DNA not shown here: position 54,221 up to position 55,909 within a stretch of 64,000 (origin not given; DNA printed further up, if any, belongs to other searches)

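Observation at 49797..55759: Form II/III RuBisCO in a non-canonical operon: P-loop kinase, HAD phosphatase and two outsized MDR dehydrogenase paralogs, with no AMP phosphorylase or R15P isomerase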

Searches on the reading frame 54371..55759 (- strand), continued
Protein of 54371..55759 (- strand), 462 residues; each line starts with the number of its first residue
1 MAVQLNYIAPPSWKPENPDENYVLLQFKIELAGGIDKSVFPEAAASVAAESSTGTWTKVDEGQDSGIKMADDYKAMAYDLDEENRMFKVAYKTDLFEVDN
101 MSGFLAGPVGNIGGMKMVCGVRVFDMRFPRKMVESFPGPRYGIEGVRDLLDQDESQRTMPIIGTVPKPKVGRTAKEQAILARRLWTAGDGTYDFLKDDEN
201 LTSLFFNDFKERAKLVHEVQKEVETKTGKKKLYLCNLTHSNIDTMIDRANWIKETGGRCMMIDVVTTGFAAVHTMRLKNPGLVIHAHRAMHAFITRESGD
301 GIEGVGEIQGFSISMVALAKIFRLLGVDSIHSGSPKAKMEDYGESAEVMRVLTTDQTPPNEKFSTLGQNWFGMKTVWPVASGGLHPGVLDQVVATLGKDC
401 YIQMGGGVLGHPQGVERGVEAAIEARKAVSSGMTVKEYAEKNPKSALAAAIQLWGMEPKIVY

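Call 45: search_protein_families(library=pfam, proteins=[L010:8653-9873:+, L010:13297-14514:+, L010:14509-15690:-, L010:4166-5578:-, L010:6310-7515:+, L013:11457-12602:+, L013:13431-14477:-, L013:14515-15747:-, L013:15836-17452:-, L014:8645-9571:+], max_evalue=0.001)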
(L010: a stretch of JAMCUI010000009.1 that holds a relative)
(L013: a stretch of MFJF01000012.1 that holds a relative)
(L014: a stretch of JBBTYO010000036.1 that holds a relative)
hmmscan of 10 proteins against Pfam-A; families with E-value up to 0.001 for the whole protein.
L010:8653-9873:+ (406 aa): 3 families
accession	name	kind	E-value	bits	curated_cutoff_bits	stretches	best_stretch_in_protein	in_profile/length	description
PF13462.12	Thioredoxin_4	-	2.4e-27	96.6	23.2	1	72-230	10-164/165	Thioredoxin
PF01323.26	DSBA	-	7.8e-12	45.8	25.6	1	78-219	1-180/191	DSBA-like thioredoxin domain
PF13743.12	Thioredoxin_5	-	2.1e-06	28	27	1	161-210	113-162/186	Thioredoxin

L010:13297-14514:+ (405 aa): 2 families
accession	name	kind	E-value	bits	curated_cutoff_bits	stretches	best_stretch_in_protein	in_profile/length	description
PF08722.17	Tn7_TnsA-like_N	-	1.9e-07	31.9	26.5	1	251-320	2-79/85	TnsA-like endonuclease N terminal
PF04545.22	Sigma70_r4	-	0.00021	21.2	24.1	1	25-68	6-45/50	Sigma-70, region 4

L010:14509-15690:- (393 aa): 4 families
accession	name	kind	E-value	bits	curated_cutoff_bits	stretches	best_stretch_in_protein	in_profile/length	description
PF00201.24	UDPGT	-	2.5e-22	79.8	19.5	1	225-376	274-424/499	UDP-glucoronosyl and UDP-glucosyl transferase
PF06722.18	EryCIII-like_C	-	3.6e-18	66.4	31.7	1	270-372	25-127/145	Erythromycin biosynthesis protein CIII-like, C-terminal domain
PF04101.22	Glyco_tran_28_C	-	4.4e-14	53.3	22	1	276-376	54-161/166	Glycosyltransferase family 28 C-terminal domain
PF03033.26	Glyco_transf_28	-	0.00029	21.3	26.2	1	12-67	10-66/139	Glycosyltransferase family 28 N-terminal domain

L010:4166-5578:- (470 aa): 3 families
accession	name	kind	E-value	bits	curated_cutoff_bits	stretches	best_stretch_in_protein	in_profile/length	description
PF21269.3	TreT_GT1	-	3.7e-24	85.5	27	1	60-230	2-143/144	Trehalose synthase, N-terminal domain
PF00534.26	Glycos_transf_1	-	1.8e-22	80.1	26.4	1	267-447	7-170/172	Glycosyl transferases group 1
PF13692.12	Glyco_trans_1_4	-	7e-15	56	27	1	275-435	1-142/142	Glycosyl transferases group 1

L010:6310-7515:+ (401 aa): 3 families
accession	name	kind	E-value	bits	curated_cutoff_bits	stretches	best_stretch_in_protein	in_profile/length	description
PF07690.21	MFS_1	-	1.5e-50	172.5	33.4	2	21-228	3-214/347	Major Facilitator Superfamily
PF00083.30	Sugar_tr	-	1.9e-07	30.8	22.3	1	67-197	63-192/452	Sugar (and other) transporter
PF03209.21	PUCC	-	4e-05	23.2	21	0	113-174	97-158/401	PUCC protein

L013:11457-12602:+ (381 aa): 11 families
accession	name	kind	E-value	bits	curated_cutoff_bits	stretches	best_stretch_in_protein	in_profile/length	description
PF01370.27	Epimerase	-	3e-58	197.5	20.9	1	55-303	1-240/240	NAD dependent epimerase/dehydratase family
PF16363.11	GDP_Man_Dehyd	-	3.2e-55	188.3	27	1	56-365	1-330/332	GDP-mannose 4,6 dehydratase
PF01073.25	3Beta_HSD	-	5.3e-18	65.5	22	1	56-294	1-235/280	3-beta hydroxysteroid dehydrogenase/isomerase family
PF02719.21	Polysacc_synt_2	-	1.8e-16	60.6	20.2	1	55-226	1-173/293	Polysaccharide biosynthesis protein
PF04321.23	RmlD_sub_bind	-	2.7e-15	56.6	27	1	54-204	2-135/287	RmlD substrate binding domain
PF05368.20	NmrA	-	1.6e-09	38.2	27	1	54-171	4-108/298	NmrA-like family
PF13460.12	NAD_binding_10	-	9.3e-09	35.8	27.2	1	59-185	1-115/184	NAD(P)H-binding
PF08659.16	KR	-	4.6e-07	30.4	22.6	1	55-178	3-145/180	KR domain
PF07993.18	NAD_binding_4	-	4.3e-06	26.5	20.1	0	93-219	58-202/258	Male sterility protein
PF02254.24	TrkA_N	-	1.1e-05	26.2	23.8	1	60-118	5-62/116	TrkA-N domain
PF00106.31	adh_short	-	0.00016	21.7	26.6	1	54-115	2-68/195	short chain dehydrogenase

L013:13431-14477:- (348 aa): 2 families
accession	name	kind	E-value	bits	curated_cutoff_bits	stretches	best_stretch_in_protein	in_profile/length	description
PF01087.27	GalP_UDP_transf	-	5.9e-63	213.1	22.1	1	15-183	11-184/184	Galactose-1-phosphate uridyl transferase, N-terminal domain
PF02744.22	GalP_UDP_tr_C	-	1.4e-59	201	29.2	1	192-344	4-155/165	Galactose-1-phosphate uridyl transferase, C-terminal domain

L013:14515-15747:- (410 aa): 0 families

L013:15836-17452:- (538 aa): 0 families

L014:8645-9571:+ (308 aa): 4 families
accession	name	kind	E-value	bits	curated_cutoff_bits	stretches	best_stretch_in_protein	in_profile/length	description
PF02558.23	ApbA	-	3.9e-35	121.1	22.2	1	3-151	1-149/150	Ketopantoate reductase PanE/ApbA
PF08546.17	ApbA_C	-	1.2e-32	113.3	22.7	1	178-298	2-122/125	Ketopantoate reductase PanE/ApbA C terminal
PF03807.23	F420_oxidored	-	1.4e-05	26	21.6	1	2-100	1-90/94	NADP oxidoreductase coenzyme F420-dependent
PF01210.29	NAD_Gly3P_dh_N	-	0.00057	20.3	23.1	0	2-114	1-117/158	NAD-dependent glycerol-3-phosphate dehydrogenase N-terminus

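Call 46: find_homologous_proteins(query=L010:12115-13185:-, max_evalue=1e-20)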
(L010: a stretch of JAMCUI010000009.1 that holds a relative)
Query L010:12115-13185:- (356 aa): 283 proteins with E <= 1e-20 among 8000 candidates; the best 120 are listed.
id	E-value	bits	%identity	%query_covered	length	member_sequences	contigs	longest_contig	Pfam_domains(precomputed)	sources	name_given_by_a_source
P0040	7.3e-240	813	100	100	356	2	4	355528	PF00485.25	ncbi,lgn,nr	ncbi:phosphoribulokinase [Patescibacteria group bacterium]|nr:phosphoribulokinase [Patescibacteria g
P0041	1.6e-138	479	66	91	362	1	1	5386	PF00485.25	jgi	jgi:phosphoribulokinase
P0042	2.6e-138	479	58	99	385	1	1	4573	PF00485.25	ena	-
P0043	3.0e-137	475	62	93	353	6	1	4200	PF00485.25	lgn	-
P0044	8.8e-136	470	63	92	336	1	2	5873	PF00485.25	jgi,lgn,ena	-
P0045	2.4e-135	469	61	94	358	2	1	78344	PF00485.25,PF13238.13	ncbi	-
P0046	4.6e-135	468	60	94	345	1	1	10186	PF00485.25,PF13238.13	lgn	-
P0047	1.2e-134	467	61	93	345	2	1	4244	PF00485.25,PF13238.13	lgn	-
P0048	1.3e-134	467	65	90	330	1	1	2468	PF00485.25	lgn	-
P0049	1.5e-134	466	62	92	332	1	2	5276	PF00485.25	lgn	-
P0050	8.4e-134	464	60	92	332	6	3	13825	PF00485.25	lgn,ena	-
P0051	1.0e-133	464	58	98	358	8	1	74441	PF00485.25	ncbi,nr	ncbi:phosphoribulokinase [Aerosakkonema funiforme]|nr:phosphoribulokinase [Aerosakkonema funiforme]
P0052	1.3e-133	463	61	93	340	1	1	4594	PF00485.25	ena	-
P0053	1.4e-133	463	65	90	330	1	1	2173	PF00485.25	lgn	-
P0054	4.2e-133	462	61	93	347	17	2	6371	PF00485.25,PF13238.13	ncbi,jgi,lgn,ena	ncbi:MAG TPA: phosphoribulokinase [Coleofasciculaceae cyanobacterium]|jgi:phosphoribulokinase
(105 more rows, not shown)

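Call 61: search_solved_structures(query=window:54371-55759:-, max_evalue=1e-75, show_alignments=2)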
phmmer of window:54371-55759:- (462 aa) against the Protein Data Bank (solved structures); distinct sequences matched with E-value up to 1e-75: 6.
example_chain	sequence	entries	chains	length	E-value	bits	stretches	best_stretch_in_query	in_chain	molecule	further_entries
8dht_A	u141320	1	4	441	1.8e-83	284.2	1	17-456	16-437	Ribulose bisphosphate carboxylase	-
3a13_A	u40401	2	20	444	1.7e-80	274.5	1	26-456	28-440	Ribulose bisphosphate carboxylase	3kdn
1geh_A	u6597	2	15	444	1.8e-80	274.4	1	26-456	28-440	RIBULOSE-1,5-BISPHOSPHATE CARBOXYLASE/OXYGENASE | Ribulose bisphosphate carboxylase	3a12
3wqp_A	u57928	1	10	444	1.1e-79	271.8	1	26-456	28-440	Ribulose bisphosphate carboxylase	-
3kdo_A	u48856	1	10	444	2e-79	270.9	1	26-456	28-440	Ribulose bisphosphate carboxylase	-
6hun_A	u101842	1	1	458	3.4e-77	263.6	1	13-456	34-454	Ribulose bisphosphate carboxylase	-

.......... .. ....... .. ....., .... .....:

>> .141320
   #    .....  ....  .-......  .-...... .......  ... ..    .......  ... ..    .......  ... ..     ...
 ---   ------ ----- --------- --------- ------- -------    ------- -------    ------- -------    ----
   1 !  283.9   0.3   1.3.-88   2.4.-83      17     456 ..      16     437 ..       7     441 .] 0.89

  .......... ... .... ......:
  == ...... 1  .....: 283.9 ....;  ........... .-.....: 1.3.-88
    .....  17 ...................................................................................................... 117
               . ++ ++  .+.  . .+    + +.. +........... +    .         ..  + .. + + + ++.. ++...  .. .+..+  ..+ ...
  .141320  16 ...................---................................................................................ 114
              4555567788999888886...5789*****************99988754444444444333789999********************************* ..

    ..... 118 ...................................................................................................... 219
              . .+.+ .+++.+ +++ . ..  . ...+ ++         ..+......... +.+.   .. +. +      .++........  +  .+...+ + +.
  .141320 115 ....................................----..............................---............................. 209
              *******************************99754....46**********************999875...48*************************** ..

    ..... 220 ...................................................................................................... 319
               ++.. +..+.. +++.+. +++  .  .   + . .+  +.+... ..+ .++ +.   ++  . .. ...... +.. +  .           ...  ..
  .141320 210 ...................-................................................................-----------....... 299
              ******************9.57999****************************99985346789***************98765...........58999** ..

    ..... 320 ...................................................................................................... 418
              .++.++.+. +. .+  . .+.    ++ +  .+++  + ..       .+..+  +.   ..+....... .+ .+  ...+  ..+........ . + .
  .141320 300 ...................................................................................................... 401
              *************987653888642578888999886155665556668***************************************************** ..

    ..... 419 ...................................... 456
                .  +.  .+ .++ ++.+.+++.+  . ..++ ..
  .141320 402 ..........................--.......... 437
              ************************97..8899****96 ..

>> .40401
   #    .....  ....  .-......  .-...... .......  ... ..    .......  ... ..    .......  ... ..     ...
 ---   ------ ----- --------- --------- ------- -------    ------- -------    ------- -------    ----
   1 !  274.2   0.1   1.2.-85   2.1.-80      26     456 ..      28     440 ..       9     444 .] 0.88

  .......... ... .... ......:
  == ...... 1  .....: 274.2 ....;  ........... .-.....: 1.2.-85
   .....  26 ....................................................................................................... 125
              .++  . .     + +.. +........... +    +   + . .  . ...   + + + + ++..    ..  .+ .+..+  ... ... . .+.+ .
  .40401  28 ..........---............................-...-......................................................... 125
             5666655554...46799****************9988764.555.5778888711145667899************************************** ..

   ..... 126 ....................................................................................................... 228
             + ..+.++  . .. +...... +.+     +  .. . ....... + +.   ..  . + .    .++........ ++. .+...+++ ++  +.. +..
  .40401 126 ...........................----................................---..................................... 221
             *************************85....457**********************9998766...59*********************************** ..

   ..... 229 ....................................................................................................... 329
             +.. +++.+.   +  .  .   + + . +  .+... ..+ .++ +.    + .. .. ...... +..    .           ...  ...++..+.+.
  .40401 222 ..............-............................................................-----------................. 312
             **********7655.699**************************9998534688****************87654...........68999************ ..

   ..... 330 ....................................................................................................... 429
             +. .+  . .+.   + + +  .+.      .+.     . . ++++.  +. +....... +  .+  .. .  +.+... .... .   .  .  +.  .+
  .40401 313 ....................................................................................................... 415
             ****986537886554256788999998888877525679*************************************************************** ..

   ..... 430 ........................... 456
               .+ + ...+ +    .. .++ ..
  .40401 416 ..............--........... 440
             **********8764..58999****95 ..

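Call 76: search_protein_families(library=pfam, proteins=[L013:14515-15747:-, L013:15836-17452:-], max_evalue=0.01)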
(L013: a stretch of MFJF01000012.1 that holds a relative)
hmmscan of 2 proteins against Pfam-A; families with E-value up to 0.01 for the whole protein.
L013:14515-15747:- (410 aa): 0 families

L013:15836-17452:- (538 aa): 0 families
